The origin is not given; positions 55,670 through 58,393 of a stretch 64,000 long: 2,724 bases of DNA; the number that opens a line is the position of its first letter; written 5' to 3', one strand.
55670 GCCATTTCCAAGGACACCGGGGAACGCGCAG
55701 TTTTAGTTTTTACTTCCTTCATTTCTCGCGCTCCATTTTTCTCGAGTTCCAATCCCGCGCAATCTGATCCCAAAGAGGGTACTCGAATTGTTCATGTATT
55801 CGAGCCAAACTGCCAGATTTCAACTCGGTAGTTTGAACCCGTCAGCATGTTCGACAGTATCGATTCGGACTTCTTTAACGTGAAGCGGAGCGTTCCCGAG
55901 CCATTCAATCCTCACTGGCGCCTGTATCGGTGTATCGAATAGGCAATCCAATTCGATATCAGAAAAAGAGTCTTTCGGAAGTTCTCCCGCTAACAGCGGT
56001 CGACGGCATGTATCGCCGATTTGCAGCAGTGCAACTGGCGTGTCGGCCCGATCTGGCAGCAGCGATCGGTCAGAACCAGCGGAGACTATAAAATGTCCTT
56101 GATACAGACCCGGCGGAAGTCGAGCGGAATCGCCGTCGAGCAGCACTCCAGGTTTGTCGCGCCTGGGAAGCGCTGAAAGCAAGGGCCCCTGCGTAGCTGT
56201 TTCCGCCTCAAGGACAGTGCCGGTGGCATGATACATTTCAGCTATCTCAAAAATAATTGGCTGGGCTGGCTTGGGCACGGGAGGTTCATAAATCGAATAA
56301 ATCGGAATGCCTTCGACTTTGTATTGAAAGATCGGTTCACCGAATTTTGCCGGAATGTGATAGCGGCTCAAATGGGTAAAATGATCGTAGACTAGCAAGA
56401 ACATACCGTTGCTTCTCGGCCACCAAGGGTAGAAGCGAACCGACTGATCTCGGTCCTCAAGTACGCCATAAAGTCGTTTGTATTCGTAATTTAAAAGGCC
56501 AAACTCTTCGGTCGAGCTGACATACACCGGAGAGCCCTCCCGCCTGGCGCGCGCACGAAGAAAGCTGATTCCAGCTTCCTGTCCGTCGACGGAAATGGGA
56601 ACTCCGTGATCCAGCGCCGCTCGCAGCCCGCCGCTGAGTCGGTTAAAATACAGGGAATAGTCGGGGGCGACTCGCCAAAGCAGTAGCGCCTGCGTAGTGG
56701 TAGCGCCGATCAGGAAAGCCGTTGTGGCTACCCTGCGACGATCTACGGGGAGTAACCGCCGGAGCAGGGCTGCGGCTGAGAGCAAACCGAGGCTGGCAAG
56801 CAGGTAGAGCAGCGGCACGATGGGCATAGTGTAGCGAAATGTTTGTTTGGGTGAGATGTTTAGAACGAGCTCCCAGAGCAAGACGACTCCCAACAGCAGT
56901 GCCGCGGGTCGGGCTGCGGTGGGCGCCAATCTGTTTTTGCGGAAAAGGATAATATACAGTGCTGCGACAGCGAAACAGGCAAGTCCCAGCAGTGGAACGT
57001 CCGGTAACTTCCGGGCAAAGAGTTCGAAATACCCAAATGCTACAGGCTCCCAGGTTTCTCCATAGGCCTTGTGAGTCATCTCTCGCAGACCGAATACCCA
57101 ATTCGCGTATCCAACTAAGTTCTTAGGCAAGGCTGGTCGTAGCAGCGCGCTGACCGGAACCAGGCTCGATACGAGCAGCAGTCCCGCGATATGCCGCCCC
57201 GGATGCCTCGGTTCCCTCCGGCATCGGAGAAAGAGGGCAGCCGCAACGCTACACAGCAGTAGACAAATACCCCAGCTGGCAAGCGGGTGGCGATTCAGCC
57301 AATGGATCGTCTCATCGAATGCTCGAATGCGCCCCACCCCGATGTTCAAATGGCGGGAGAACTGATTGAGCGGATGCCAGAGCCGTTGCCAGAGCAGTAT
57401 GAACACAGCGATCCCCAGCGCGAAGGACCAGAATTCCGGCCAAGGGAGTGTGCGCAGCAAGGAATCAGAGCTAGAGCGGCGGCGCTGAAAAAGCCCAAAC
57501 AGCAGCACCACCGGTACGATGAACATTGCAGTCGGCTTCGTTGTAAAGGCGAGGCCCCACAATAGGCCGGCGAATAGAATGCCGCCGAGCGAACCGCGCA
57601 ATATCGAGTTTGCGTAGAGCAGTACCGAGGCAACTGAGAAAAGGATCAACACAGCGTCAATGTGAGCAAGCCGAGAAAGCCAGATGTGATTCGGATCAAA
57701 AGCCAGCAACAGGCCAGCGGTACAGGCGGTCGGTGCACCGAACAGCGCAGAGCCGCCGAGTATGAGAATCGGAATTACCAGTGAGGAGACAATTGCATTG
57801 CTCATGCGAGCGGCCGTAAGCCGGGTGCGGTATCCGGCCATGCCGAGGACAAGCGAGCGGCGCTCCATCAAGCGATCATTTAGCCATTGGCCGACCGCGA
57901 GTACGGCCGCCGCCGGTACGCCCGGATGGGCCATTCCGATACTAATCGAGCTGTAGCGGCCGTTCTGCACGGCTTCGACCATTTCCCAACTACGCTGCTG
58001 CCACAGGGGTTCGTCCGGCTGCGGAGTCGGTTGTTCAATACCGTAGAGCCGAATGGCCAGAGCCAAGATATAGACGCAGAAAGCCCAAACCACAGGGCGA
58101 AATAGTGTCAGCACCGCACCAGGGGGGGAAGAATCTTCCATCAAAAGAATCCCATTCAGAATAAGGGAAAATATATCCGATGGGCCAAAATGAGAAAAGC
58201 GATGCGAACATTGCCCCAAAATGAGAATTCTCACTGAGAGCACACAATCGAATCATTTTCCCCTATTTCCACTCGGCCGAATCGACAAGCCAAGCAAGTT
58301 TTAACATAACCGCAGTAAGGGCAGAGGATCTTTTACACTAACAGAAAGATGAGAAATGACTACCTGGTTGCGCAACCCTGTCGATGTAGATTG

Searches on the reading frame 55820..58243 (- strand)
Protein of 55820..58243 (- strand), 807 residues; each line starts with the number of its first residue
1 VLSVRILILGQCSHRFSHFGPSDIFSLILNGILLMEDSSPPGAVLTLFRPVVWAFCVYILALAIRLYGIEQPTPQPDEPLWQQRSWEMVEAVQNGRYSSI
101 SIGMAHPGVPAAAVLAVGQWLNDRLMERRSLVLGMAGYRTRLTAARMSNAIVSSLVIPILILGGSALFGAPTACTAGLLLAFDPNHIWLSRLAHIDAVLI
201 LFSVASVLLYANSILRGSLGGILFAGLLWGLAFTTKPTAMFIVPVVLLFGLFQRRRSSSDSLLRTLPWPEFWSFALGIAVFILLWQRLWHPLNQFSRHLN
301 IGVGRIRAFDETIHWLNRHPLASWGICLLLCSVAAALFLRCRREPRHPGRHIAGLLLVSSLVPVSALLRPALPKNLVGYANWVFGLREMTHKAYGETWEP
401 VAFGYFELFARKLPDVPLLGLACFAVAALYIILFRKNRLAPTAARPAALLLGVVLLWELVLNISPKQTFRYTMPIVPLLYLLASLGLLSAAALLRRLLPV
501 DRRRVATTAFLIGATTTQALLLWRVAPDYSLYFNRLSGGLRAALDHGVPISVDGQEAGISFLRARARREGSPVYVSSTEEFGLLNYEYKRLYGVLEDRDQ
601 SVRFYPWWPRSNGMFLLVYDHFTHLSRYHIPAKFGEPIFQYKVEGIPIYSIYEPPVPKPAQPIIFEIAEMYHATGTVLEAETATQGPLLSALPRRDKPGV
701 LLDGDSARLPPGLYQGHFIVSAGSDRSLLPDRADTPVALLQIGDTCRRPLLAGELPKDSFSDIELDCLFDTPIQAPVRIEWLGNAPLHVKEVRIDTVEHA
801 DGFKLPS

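Call 17: search_protein_families(library=pfam, proteins=[window:55820-58243:-], max_evalue=0.001)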
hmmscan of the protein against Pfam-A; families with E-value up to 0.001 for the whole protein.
window:55820-58243:- (807 aa): 2 families
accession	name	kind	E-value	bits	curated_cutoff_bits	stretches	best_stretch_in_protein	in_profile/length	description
PF13231.12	PMT_2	-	2.1e-10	41.5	26.1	1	142-285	21-160/160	Dolichyl-phosphate-mannose-protein mannosyltransferase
PF02366.24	PMT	-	1.2e-09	38.5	22.7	1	57-249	3-196/245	Dolichyl-phosphate-mannose-protein mannosyltransferase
